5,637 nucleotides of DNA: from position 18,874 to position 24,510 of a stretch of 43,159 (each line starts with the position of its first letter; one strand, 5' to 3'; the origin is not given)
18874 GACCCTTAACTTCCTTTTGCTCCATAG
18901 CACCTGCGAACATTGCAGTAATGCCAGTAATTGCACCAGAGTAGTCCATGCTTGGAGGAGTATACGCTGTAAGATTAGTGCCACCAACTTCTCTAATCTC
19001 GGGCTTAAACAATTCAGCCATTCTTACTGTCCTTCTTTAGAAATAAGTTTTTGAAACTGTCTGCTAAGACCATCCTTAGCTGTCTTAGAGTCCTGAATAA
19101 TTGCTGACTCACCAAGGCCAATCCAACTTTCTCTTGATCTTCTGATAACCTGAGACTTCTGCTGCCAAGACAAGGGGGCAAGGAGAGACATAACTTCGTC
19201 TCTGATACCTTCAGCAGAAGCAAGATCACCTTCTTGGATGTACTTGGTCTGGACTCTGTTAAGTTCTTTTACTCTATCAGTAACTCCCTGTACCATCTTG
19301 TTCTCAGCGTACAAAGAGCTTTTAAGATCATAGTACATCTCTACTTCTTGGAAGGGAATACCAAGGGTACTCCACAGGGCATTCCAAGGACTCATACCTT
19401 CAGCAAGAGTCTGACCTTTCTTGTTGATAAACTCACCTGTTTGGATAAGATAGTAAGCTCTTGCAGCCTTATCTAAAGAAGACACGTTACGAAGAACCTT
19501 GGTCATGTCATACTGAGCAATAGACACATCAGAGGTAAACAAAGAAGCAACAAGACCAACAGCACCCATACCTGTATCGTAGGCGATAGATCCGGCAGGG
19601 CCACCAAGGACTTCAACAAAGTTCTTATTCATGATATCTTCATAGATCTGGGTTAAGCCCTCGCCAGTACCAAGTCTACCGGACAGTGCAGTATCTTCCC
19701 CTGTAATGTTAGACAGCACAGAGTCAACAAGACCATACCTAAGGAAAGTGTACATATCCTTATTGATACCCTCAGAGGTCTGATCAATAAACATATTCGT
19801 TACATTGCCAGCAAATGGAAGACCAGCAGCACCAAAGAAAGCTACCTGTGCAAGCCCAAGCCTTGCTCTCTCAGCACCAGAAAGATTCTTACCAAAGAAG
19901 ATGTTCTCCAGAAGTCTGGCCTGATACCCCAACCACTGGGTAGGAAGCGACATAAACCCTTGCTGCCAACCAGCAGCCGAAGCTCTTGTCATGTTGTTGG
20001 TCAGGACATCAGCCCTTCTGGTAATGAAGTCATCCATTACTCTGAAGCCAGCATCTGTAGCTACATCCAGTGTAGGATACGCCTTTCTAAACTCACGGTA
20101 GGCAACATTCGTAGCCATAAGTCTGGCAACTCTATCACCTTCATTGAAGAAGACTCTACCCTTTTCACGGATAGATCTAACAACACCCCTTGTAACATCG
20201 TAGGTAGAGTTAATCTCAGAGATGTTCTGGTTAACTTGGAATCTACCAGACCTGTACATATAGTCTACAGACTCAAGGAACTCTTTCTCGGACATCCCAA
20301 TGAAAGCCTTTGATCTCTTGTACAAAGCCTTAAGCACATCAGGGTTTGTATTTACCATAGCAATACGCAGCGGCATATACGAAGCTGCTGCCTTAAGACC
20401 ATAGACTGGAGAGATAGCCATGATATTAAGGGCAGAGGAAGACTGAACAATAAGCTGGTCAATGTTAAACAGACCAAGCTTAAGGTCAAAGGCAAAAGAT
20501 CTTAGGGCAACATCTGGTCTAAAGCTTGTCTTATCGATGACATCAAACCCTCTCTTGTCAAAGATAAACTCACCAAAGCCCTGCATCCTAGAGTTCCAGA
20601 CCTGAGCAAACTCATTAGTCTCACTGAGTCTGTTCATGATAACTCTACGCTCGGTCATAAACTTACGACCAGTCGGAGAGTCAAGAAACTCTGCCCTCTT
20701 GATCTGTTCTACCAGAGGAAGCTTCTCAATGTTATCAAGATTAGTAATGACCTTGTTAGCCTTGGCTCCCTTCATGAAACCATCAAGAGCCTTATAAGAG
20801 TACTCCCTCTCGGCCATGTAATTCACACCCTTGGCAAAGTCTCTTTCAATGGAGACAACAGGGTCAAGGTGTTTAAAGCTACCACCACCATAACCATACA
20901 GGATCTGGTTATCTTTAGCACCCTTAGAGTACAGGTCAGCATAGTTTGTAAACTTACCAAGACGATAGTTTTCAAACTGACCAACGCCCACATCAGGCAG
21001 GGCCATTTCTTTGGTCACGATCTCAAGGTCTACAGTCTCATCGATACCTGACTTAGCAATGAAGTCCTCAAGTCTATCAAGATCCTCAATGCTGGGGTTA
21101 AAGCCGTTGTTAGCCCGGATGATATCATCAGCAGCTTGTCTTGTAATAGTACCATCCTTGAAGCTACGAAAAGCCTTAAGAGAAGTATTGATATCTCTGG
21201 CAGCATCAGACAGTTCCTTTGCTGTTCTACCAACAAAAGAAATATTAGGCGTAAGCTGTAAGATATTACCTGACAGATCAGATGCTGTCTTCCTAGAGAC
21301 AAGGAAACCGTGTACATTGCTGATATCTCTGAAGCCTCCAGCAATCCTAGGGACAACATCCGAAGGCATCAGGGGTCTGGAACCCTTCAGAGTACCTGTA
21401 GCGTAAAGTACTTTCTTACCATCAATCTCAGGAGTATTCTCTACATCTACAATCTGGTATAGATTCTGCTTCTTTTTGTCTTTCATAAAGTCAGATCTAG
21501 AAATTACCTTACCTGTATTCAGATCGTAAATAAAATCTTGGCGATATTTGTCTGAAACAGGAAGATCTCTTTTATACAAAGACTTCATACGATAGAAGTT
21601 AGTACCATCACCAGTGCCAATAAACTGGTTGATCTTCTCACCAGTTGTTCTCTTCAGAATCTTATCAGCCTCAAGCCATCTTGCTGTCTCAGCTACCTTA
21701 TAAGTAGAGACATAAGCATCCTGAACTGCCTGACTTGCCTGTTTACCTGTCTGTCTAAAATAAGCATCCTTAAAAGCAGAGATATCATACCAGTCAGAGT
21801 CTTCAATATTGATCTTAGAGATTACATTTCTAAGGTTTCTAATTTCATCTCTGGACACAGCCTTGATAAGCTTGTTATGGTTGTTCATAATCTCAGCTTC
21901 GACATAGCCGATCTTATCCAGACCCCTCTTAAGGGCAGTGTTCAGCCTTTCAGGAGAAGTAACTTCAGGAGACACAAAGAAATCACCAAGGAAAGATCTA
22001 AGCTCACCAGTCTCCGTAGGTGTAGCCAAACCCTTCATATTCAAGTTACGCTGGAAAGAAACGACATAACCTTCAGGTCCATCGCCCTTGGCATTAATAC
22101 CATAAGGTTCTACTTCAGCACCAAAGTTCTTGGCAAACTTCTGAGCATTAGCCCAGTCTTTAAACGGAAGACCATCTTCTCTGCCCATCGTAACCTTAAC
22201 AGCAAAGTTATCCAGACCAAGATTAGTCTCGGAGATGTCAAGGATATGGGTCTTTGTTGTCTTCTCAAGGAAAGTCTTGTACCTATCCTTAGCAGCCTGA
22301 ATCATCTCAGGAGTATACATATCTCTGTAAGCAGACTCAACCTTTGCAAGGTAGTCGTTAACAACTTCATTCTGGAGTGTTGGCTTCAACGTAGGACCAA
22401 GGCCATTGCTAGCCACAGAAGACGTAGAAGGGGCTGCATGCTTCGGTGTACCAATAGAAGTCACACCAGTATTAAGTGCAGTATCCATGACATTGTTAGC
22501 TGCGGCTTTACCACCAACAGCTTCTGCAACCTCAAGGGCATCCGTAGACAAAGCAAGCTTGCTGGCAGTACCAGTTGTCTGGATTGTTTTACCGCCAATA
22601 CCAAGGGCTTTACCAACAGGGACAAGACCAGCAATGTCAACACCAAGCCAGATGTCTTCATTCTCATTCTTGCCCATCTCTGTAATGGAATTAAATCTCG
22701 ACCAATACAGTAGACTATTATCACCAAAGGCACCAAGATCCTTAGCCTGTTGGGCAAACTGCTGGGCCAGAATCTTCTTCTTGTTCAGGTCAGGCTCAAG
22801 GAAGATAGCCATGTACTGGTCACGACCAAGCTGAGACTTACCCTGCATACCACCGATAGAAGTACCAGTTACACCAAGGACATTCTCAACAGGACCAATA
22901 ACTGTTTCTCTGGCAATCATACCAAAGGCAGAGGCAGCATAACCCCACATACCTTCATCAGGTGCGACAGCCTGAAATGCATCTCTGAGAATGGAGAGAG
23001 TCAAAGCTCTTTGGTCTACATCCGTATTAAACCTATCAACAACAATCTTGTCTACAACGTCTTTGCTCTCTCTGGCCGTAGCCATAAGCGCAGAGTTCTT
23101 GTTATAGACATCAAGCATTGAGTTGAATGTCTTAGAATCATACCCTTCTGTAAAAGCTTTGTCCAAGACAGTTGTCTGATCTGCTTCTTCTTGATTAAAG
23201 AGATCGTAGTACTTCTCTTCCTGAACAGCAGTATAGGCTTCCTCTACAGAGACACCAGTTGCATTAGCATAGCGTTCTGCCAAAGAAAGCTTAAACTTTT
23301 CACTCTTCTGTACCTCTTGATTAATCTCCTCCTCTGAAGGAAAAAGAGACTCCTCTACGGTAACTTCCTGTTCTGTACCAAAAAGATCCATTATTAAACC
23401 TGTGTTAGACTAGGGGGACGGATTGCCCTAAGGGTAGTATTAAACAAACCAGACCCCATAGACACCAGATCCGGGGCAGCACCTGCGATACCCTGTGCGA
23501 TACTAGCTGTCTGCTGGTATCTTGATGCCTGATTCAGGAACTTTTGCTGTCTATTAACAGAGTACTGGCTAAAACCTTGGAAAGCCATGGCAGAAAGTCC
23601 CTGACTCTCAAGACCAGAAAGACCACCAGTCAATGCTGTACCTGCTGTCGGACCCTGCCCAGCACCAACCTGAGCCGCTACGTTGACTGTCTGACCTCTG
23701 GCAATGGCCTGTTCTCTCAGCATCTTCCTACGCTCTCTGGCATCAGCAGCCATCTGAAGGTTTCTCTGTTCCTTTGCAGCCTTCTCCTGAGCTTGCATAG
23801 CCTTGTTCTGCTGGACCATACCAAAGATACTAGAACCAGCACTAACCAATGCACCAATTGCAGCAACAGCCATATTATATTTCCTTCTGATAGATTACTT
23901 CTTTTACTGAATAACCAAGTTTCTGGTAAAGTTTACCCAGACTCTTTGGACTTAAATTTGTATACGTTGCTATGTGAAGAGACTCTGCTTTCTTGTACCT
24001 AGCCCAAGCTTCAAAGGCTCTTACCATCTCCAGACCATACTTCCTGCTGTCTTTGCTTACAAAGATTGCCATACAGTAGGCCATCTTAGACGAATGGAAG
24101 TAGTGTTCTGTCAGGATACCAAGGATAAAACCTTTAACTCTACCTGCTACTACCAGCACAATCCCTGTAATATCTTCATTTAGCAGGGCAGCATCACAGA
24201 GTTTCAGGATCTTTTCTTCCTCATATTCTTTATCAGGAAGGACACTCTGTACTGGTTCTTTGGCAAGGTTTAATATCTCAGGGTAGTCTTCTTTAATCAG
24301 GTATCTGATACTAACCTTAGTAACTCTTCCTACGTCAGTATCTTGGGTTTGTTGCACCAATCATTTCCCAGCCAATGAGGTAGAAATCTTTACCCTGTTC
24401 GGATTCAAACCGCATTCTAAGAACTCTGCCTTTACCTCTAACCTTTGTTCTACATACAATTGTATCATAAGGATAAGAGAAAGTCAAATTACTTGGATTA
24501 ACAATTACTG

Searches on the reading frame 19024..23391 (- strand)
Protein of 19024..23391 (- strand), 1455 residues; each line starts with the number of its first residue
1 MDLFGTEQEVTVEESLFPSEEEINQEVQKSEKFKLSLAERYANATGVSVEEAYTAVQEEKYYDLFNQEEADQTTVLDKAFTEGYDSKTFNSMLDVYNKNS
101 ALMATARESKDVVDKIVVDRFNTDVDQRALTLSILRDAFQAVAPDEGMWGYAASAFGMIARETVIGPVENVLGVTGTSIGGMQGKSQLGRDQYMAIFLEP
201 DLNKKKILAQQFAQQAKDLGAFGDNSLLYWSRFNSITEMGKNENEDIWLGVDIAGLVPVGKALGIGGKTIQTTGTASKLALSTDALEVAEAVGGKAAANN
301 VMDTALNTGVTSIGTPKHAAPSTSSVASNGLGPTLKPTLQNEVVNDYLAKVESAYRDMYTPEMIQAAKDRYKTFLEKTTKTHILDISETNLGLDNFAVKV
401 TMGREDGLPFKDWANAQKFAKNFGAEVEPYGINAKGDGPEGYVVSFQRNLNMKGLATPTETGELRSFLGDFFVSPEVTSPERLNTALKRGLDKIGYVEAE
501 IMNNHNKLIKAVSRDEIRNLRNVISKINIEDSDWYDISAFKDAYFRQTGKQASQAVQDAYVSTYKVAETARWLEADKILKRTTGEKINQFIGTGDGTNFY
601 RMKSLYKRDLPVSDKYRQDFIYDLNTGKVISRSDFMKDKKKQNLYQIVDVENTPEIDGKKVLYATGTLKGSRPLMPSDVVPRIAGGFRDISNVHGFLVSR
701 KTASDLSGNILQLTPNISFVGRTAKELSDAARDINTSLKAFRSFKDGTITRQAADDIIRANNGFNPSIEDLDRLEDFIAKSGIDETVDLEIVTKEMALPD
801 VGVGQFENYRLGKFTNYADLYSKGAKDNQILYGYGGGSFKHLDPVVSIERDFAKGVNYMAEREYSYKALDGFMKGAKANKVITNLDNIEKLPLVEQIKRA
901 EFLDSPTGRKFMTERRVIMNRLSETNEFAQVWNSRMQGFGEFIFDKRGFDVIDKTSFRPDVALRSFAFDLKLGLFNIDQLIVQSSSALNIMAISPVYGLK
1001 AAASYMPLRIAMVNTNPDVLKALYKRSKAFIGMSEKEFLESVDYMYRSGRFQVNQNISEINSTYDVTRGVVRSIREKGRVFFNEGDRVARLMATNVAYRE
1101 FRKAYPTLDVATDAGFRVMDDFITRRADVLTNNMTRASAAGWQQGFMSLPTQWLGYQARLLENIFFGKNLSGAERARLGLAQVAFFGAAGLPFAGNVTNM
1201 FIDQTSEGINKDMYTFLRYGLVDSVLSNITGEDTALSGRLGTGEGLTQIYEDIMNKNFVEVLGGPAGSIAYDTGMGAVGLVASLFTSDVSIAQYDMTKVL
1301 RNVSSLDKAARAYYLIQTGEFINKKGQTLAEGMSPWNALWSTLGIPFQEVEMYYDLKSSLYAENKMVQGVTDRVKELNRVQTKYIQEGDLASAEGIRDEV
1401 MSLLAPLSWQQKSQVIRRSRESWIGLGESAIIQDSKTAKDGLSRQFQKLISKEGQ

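Call 8: search_protein_families(library=phrogs, max_evalue=0.001, proteins=[window:19024-23391:-])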
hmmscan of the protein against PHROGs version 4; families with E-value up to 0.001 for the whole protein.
window:19024-23391:- (1455 aa): 2 families
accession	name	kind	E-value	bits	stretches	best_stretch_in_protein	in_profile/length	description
phrog_38076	-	unknown function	1.3e-53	183.1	1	751-1330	773-1361/1487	-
phrog_12003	-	head and packaging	3.8e-42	145.2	1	817-1388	767-1361/1440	internal virion protein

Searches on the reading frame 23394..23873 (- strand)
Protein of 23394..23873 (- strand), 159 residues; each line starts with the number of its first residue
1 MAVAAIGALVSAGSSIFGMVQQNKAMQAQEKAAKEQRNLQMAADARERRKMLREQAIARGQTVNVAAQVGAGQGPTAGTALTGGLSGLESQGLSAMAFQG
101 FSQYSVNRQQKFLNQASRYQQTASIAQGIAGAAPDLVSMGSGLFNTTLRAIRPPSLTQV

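Call 8: search_protein_families(library=phrogs, max_evalue=0.001, proteins=[window:23394-23873:-])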
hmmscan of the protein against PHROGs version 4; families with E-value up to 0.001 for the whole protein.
window:23394-23873:- (159 aa): 1 family
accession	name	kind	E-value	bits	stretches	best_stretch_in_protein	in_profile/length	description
phrog_8168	-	unknown function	5.2e-09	37.4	1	5-136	4-131/147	-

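Call 98: search_protein_families(library=ncbifam, max_evalue=0.1, proteins=[window:23394-23873:-])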
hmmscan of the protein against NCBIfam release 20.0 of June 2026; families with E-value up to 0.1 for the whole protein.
window:23394-23873:- (159 aa): 1 family
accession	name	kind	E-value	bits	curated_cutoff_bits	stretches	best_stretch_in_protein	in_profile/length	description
NF004412.0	PRK05759.1-3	equivalog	0.002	18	156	1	16-71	63-117/185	F0F1 ATP synthase subunit B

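Call 99: search_protein_families(library=pfam, max_evalue=0.01, proteins=[window:23394-23873:-])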
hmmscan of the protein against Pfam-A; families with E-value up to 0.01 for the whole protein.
window:23394-23873:- (159 aa): 0 families

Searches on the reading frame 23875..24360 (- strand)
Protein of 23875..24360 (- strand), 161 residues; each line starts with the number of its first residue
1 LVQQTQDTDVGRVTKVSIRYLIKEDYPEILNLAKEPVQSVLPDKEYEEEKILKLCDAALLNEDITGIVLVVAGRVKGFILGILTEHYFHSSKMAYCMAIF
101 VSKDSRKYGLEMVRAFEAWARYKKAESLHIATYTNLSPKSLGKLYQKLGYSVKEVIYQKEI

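Call 8: search_protein_families(library=phrogs, max_evalue=0.001, proteins=[window:23875-24360:-])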
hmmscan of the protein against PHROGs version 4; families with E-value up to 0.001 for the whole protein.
window:23875-24360:- (161 aa): 2 families
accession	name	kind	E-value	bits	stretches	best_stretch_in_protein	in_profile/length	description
phrog_1249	-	other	7.8e-21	75.6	1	16-160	8-156/180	acetyltransferase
phrog_3810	-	other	2.9e-05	25.1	1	64-153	56-145/155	acetyltransferase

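Call 99: search_protein_families(library=pfam, max_evalue=0.01, proteins=[window:23875-24360:-])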
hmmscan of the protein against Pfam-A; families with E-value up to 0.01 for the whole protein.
window:23875-24360:- (161 aa): 3 families
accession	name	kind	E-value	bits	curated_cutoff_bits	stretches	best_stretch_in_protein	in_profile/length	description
PF00583.31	Acetyltransf_1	-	0.00021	22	20.7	1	29-150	4-116/116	Acetyltransferase (GNAT) family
PF13508.13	Acetyltransf_7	-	0.00075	20.3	27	1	70-151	6-83/84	Acetyltransferase (GNAT) domain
PF13302.13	Acetyltransf_3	-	0.0049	18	25.4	1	18-134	4-123/138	Acetyltransferase (GNAT) domain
